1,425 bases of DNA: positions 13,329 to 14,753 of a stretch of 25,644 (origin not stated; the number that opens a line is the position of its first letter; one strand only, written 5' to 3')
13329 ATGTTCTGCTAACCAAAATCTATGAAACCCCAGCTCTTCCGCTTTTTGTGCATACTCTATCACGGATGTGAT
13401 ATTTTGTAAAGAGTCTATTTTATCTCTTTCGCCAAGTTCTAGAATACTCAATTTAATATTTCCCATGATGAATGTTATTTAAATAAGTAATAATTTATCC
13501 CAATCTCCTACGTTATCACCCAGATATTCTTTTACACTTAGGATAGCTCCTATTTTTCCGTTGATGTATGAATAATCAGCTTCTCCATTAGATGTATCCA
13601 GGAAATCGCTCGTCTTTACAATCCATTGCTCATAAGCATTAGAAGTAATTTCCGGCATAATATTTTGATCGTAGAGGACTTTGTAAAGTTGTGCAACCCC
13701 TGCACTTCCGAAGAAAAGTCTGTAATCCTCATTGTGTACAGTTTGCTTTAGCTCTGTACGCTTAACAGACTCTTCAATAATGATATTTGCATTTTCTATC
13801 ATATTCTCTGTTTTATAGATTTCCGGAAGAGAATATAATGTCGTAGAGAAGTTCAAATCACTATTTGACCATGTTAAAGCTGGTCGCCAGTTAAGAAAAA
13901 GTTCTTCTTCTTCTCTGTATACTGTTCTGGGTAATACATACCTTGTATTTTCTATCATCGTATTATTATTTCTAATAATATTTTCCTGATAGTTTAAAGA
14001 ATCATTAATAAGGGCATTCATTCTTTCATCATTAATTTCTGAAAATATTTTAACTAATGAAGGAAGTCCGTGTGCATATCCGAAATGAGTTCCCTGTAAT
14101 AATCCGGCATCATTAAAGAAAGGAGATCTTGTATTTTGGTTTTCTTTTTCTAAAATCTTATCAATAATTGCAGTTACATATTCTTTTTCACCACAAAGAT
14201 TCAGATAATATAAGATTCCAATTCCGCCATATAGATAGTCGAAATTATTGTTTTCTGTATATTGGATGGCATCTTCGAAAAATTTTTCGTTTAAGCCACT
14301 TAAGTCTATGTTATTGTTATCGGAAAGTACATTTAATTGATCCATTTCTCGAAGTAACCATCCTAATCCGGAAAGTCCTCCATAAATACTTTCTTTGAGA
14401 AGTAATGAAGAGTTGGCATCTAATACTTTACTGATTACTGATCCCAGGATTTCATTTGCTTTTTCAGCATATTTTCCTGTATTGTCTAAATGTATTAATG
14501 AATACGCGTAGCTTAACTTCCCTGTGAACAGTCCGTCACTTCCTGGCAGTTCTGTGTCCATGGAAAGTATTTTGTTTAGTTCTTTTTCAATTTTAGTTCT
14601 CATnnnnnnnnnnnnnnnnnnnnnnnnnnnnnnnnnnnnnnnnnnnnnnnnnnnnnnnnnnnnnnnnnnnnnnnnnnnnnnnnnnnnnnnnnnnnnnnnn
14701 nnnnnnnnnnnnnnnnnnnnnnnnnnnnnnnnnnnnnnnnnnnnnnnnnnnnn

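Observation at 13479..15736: Both LanC-like paralogs lack the canonical zinc ligands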

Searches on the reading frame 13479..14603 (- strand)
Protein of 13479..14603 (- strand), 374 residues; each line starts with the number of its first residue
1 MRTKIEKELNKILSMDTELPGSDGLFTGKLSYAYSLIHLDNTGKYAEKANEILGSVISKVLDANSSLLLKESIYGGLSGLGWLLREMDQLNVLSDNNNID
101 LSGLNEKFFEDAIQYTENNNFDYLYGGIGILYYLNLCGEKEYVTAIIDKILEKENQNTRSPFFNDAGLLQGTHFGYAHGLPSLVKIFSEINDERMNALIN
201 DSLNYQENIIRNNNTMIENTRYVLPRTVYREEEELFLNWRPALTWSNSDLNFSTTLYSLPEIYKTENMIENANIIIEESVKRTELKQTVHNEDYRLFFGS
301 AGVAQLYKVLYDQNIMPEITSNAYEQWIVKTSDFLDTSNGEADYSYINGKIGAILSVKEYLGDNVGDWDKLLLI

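Call 4: search_protein_families(library=pfam, proteins=[window:13479-14603:-], max_evalue=0.01)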
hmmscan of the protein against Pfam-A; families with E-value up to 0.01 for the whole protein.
window:13479-14603:- (374 aa): 1 family
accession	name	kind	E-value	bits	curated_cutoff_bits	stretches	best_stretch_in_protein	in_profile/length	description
PF05147.19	LANC_like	-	5.1e-13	48.8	23.2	1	24-373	6-350/350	Lanthionine synthetase C-like protein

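Call 5: search_protein_families(library=ncbifam, proteins=[window:13479-14603:-], max_evalue=0.01)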
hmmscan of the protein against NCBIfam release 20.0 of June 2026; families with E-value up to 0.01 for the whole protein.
window:13479-14603:- (374 aa): 1 family
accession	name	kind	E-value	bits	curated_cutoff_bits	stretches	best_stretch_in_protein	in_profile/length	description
NF038151.1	lanthi_synth_III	equivalog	3.6e-06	25.7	575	0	108-179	510-576/833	class III lanthionine synthetase LanKC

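Call 7: search_solved_structures(query=window:13479-14603:-, max_evalue=10, show_alignments=4)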
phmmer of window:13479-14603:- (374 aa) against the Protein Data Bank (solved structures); distinct sequences matched with E-value up to 10: 0.

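Call 9: find_homologous_proteins(query=window:13479-14603:-, max_evalue=0.001)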
Query window:13479-14603:- (374 aa): 26 proteins with E <= 0.001 among 5052 candidates.
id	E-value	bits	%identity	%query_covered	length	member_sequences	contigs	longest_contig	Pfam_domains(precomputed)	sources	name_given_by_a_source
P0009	7.3e-234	794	96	100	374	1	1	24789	PF05147.20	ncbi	ncbi:lanthionine synthetase LanC family protein [Chryseobacterium sp. M5A1_1a]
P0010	3.0e-230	782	95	100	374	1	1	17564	PF05147.20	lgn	-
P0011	1.5e-229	779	95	100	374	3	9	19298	PF05147.20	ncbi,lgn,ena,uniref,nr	ncbi:lanthionine synthetase LanC family protein [Chryseobacterium joostei]|uniref:lanthionine synthe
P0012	1.6e-229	779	95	100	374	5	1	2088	PF05147.20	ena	-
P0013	1.8e-215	733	88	100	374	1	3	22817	PF05147.20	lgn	-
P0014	6.5e-215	731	88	100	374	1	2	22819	PF05147.20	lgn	-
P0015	7.8e-215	731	88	100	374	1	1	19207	PF05147.20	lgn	-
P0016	1.8e-213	726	86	100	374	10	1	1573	PF05147.20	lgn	-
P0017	1.0e-209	714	86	100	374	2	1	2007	PF05147.20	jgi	jgi:hypothetical protein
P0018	2.3e-187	641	77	100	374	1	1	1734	PF05147.20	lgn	-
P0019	1.7e-67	246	38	98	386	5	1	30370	PF05147.20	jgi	jgi:hypothetical protein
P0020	7.0e-66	241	38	96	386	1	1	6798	PF05147.20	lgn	-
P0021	4.4e-56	209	36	94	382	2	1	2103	PF05147.20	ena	-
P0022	1.3e-55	207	35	99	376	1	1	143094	PF05147.20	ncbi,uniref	ncbi:lanthionine synthetase LanC family protein [Flavobacterium sp. ZS1P70]|uniref:Lanthionine synth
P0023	2.1e-55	206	38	94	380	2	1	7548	PF05147.20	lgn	-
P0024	2.4e-55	206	35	97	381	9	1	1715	PF05147.20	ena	-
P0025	3.8e-54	202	34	88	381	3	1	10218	PF05147.20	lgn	-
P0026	2.5e-53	200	35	99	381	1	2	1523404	PF05147.20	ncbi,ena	-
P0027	3.6e-53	199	34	99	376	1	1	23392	PF05147.20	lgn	-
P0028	4.6e-53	199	34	88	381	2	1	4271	PF05147.20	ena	-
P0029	2.8e-52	196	36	97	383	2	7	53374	PF05147.20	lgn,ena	-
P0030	6.5e-52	195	34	100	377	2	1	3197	PF05147.20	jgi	jgi:lantibiotic biosynthesis protein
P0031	7.4e-52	195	34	88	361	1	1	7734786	PF05147.20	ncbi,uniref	ncbi:lanthionine synthetase LanC family protein [Puia sp. P3]|uniref:lanthionine synthetase LanC fam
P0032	2.0e-50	190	37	94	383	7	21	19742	PF05147.20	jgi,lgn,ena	jgi:hypothetical protein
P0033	3.8e-48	183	33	98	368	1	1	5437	PF05147.20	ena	-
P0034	8.7e-47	178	32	98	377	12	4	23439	PF05147.20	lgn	-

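Call 25: find_encoding_contigs(protein=P0019, flank=10000, max_places=2)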
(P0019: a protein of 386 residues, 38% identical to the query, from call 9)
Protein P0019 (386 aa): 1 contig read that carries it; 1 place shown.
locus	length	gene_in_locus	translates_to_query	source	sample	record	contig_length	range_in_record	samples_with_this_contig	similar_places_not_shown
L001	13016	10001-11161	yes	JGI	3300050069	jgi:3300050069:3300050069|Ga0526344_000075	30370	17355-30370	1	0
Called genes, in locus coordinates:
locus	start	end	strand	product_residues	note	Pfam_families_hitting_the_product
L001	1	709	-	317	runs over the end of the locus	PF00781:DAGK_cat, PF19279:YegS_C (weak)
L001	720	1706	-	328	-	PF01040:UbiA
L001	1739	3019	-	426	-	PF00155:Aminotran_1_2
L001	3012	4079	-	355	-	PF00586:AIRS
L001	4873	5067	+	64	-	-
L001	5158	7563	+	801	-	PF13620:CarboxypepD_reg (weak), PF13715:CarbopepD_reg_2, PF00593:TonB_dep_Rec_b-barrel, PF14905:OMP_b-brl_3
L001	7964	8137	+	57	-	-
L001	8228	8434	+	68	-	PF28317:Lant_leader_dom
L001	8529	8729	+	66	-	PF28317:Lant_leader_dom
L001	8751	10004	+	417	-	PF05147:LANC_like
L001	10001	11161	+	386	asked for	PF05147:LANC_like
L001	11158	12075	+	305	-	PF00296:Bac_luciferase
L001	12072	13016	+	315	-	?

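Call 26: find_encoding_contigs(protein=P0022, flank=10000, max_places=1)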
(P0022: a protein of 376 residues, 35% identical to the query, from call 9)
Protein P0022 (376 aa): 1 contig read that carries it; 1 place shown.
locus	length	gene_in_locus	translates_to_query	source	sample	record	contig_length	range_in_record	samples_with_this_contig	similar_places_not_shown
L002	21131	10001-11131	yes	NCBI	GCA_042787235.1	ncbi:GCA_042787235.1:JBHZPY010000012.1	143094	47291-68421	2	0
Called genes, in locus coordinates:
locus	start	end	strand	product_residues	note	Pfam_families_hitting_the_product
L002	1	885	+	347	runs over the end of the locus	PF01926:MMR_HSR1 (weak), PF03193:RsgA_GTPase (faint), PF04548:AIG1, PF00735:Septin (weak)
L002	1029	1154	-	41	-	PF25583:WCX (weak)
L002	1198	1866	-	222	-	PF00072:Response_reg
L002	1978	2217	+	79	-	-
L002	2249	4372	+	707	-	PF13424:TPR_12 (faint), PF02518:HATPase_c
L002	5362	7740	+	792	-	PF13620:CarboxypepD_reg, PF13715:CarbopepD_reg_2, PF07715:Plug (faint), PF14905:OMP_b-brl_3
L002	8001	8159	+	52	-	PF28317:Lant_leader_dom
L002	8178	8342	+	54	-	PF28317:Lant_leader_dom (weak)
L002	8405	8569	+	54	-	PF28317:Lant_leader_dom (weak)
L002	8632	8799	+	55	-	PF28317:Lant_leader_dom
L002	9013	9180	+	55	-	-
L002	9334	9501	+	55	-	-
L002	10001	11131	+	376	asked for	PF05147:LANC_like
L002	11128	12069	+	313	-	PF00296:Bac_luciferase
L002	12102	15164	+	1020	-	PF04738:Lant_dehydr_N, PF14028:Lant_dehydr_C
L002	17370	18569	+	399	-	PF05147:LANC_like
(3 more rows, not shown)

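Call 27: find_encoding_contigs(protein=P0026, flank=10000, max_places=1)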
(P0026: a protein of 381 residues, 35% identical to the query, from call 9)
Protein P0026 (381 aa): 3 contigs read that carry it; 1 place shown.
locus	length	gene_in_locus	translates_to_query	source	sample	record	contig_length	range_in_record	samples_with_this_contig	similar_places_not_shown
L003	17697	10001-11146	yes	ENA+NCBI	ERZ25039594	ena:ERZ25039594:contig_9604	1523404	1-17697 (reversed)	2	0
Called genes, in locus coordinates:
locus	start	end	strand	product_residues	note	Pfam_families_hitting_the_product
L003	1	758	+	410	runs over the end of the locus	-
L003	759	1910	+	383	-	-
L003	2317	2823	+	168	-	-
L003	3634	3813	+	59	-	-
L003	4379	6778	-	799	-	PF12704:MacB_PCD, PF02687:FtsX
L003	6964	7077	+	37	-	-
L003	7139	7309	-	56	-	-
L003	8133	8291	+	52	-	PF28317:Lant_leader_dom (weak)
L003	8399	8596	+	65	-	PF28317:Lant_leader_dom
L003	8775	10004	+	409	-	PF05147:LANC_like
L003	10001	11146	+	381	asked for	PF05147:LANC_like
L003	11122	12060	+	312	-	PF00296:Bac_luciferase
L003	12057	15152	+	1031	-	PF04738:Lant_dehydr_N, PF14028:Lant_dehydr_C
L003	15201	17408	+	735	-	PF03412:Peptidase_C39, PF00664:ABC_membrane, PF00005:ABC_tran, PF09818:ABC_ATPase (faint), PF02463:SMC_N (weak)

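Call 28: find_encoding_contigs(protein=P0031, flank=10000, max_places=1)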
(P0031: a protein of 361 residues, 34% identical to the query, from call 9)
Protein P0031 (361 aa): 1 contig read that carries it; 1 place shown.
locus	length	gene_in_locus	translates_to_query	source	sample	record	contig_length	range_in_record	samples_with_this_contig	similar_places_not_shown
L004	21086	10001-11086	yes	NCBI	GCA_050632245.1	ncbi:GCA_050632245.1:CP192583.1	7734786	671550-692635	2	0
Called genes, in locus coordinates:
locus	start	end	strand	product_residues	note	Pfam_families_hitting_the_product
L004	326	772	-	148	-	-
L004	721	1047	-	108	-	PF06580:His_kinase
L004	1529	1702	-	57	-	-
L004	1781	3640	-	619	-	PF04738:Lant_dehydr_N, PF14028:Lant_dehydr_C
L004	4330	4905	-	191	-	PF04738:Lant_dehydr_N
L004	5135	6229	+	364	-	PF13620:CarboxypepD_reg, PF13715:CarbopepD_reg_2, PF17210:SdrD_B (weak)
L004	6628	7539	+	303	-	PF00593:TonB_dep_Rec_b-barrel, PF14905:OMP_b-brl_3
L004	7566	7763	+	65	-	-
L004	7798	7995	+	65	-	PF28317:Lant_leader_dom (weak)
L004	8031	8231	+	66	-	-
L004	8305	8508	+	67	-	-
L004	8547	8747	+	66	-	PF28317:Lant_leader_dom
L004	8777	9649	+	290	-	PF05147:LANC_like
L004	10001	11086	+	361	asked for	PF05147:LANC_like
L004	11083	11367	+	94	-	PF00296:Bac_luciferase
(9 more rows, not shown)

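Call 45: search_solved_structures(query=A1, max_evalue=0.01, show_alignments=4)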
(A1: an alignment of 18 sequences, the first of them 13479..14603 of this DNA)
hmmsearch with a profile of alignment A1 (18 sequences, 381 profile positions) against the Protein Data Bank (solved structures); distinct sequences matched with E-value up to 0.01: 7.
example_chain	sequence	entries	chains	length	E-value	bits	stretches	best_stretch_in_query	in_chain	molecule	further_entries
2g02_A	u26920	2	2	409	1.1e-06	31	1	26-381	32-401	Nisin biosynthesis protein nisC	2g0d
3t33_A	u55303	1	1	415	0.0001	24.6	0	22-92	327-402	G protein coupled receptor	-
3e6u_A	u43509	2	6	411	0.00055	22.1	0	25-92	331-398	LanC-like protein 1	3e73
8d0v_A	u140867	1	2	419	0.00061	22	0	25-92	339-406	Glutathione S-transferase LANCL1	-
8czk_A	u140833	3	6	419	0.00061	22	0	25-92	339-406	Glutathione S-transferase LANCL1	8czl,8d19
8byk_A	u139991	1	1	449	0.0011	21.1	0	74-377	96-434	Lanthionine synthetase C-like protein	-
6st5_A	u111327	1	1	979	0.0024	20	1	26-218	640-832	LicM2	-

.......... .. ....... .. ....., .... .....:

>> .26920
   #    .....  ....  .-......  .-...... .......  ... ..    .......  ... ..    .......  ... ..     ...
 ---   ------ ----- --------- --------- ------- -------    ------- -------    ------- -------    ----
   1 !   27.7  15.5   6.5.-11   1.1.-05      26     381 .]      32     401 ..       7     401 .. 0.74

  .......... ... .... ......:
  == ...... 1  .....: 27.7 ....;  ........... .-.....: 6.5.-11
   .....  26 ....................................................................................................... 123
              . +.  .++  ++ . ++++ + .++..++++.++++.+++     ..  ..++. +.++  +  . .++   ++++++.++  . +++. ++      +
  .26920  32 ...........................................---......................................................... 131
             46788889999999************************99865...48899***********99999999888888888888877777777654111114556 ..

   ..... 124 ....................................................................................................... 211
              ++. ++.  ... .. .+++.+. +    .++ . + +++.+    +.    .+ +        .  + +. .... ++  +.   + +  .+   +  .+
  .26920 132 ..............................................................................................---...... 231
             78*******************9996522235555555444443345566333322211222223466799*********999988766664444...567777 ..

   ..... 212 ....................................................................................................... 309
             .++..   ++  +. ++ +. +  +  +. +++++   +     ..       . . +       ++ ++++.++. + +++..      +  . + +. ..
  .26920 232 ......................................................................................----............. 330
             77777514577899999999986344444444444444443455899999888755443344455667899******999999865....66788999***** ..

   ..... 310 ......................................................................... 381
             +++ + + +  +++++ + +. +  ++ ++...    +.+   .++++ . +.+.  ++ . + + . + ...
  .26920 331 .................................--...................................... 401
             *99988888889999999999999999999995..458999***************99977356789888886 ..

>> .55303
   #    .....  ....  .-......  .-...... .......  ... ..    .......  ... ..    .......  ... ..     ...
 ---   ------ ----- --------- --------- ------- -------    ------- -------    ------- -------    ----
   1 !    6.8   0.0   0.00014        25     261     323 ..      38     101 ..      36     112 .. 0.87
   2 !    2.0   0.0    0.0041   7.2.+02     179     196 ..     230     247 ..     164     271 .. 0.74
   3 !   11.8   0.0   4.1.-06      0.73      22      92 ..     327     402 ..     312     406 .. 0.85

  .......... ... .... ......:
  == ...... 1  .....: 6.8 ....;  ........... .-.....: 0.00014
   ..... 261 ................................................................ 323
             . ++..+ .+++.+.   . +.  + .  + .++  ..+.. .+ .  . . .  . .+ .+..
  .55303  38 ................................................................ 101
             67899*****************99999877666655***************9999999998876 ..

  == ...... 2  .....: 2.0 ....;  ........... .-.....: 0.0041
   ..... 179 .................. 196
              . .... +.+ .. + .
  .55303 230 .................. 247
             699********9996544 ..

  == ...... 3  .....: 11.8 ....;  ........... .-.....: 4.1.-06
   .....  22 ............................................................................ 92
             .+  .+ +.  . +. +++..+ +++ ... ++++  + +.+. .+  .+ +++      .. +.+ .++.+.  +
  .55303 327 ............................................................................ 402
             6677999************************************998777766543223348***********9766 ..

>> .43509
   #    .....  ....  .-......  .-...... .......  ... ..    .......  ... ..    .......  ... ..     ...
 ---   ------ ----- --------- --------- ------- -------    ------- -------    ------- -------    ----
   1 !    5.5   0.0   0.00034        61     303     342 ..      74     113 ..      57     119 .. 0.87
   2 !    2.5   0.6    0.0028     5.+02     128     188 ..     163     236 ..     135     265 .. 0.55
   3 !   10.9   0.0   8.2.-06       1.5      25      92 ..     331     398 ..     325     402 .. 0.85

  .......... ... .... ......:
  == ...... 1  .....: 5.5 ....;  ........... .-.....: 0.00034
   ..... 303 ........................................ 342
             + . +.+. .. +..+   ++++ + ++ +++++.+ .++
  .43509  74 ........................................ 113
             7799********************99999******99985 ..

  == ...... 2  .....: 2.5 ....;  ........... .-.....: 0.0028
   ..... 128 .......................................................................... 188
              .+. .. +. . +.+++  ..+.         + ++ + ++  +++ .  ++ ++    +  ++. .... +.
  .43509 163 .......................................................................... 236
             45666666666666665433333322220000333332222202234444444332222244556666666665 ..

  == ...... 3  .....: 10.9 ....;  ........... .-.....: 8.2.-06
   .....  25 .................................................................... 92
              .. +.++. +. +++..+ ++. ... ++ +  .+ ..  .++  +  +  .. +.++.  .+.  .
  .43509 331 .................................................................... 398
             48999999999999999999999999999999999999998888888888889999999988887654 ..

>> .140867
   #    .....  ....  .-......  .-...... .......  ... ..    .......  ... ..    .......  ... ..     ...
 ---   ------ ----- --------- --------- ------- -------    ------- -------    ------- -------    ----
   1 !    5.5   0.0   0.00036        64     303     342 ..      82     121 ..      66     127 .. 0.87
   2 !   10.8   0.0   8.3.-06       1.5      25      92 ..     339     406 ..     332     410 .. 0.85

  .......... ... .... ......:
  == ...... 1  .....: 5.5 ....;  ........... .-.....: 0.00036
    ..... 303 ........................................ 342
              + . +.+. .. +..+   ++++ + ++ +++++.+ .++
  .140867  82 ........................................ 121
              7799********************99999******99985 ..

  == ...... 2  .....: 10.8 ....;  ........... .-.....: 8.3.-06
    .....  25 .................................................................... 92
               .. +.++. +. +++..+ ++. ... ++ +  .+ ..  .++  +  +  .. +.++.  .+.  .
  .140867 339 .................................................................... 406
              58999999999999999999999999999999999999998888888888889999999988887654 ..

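Call 48: find_related_loci(query=A1, collection=genome_contigs, flank=10000)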
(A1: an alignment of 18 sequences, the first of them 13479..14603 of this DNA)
Query A1 (374 aa) in genome_contigs; peptide patterns used: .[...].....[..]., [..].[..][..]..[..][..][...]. (x = any residue, [..] = any of these).
26 stretches matched a pattern; 13 encode a relative of the query (tblastn E <= 1e-3); 13 distinct loci.
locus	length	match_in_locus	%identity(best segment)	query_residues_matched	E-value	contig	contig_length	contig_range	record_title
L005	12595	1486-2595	95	1-370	0e+0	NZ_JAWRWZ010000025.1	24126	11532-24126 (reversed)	Chryseobacterium sp. SIMBA_028 NODE_25_length_24126_cov_376.528421, whole genome shotgun sequence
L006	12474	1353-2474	87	1-374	0e+0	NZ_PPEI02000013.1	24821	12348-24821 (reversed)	Chryseobacterium oncorhynchi strain 701B-08 scaffold_13, whole genome shotgun sequence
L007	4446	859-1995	37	3-374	2e-66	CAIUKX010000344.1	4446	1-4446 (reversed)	MAG: uncultured Flavobacteriales bacterium isolate KR_bin-3430 genome assembly, contig: bin-3430:344/673, whole genome s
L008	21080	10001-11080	35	4-360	7e-57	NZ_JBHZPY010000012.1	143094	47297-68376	Flavobacterium zhoui strain ZS1P70 L34_12, whole genome shotgun sequence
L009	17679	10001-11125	35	5-374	7e-57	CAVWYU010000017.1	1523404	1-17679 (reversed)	MAG: uncultured Bacteroidetes bacterium isolate MFD09368.bin.1.176 genome assembly, contig: contig_9604, whole genome sh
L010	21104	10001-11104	34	9-373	6e-56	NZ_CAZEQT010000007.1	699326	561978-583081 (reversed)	Tenacibaculum litopenaei isolate B-I(T) TPENAI_Contig_7, whole genome shotgun sequence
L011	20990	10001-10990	34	45-374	2e-55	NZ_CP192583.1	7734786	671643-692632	Puia sp. P3 chromosome, complete genome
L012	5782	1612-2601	33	45-374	1e-53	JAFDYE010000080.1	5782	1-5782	MAG: Bacteroidetes bacterium isolate SZAS-43 LIN-136__80__length-5782, whole genome shotgun sequence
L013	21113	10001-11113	33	4-374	5e-53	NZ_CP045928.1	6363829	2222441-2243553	Flavobacterium sp. SLB02 chromosome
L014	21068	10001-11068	33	22-374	3e-53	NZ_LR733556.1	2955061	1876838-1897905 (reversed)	Flavobacterium sp. 9AF isolate Flavobacterium sp. 9AF, whole genome shotgun sequence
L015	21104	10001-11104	33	9-372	7e-52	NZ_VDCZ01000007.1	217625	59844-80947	Flavobacterium profundi strain TP390 R15_NDMS06855.contig00007, whole genome shotgun sequence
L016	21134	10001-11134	32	2-374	1e-51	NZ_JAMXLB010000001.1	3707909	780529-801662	Flavobacterium sp. NRK F7 Scaffold_1, whole genome shotgun sequence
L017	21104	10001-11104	32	9-372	3e-51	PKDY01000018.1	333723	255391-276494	MAG: Flavobacteriaceae bacterium isolate Bacter4 c_000000000002, whole genome shotgun sequence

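Call 54: predict_structure(alignment_id=A1)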
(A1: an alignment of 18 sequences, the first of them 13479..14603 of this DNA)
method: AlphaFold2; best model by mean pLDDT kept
length: 374 residues; sequences in the alignment: 18
mean_pLDDT: 87.4   pTM: 0.88
mean pLDDT of the five models: 87.4, 86.1, 85.7, 84.2, 82.2
residues with pLDDT >= 90: 202; 70-90: 141; 50-70: 31; < 50: 0
segments of 3 or more residues with pLDDT < 50: none
pLDDT, mean of each block of 10 residues (from residue 1): 91 77 87 87 87 95 91 91 91 91 92 95 91 93 98 91 85 79 91 95 94 86 87 84 66 92 96 92 72 76 90 95 93 83 74 89 76 57
secondary structure, 60 per line:
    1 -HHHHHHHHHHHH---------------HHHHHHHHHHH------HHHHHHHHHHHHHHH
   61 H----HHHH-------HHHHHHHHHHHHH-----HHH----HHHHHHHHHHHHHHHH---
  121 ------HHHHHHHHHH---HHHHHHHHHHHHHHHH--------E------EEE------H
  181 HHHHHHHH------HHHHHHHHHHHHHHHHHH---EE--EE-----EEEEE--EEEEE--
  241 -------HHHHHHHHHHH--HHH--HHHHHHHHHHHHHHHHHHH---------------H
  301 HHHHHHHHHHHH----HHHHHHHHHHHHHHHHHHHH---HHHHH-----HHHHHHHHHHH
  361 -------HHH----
elements in order: H2-13 H29-39 H46-61 H66-69 H77-89 H102-117 H127-136 H140-155 E171-173 H180-188 H195-212 E227-231 E234-238 H248-258 H266-284 H300-312 H317-336 H340-344 H350-360
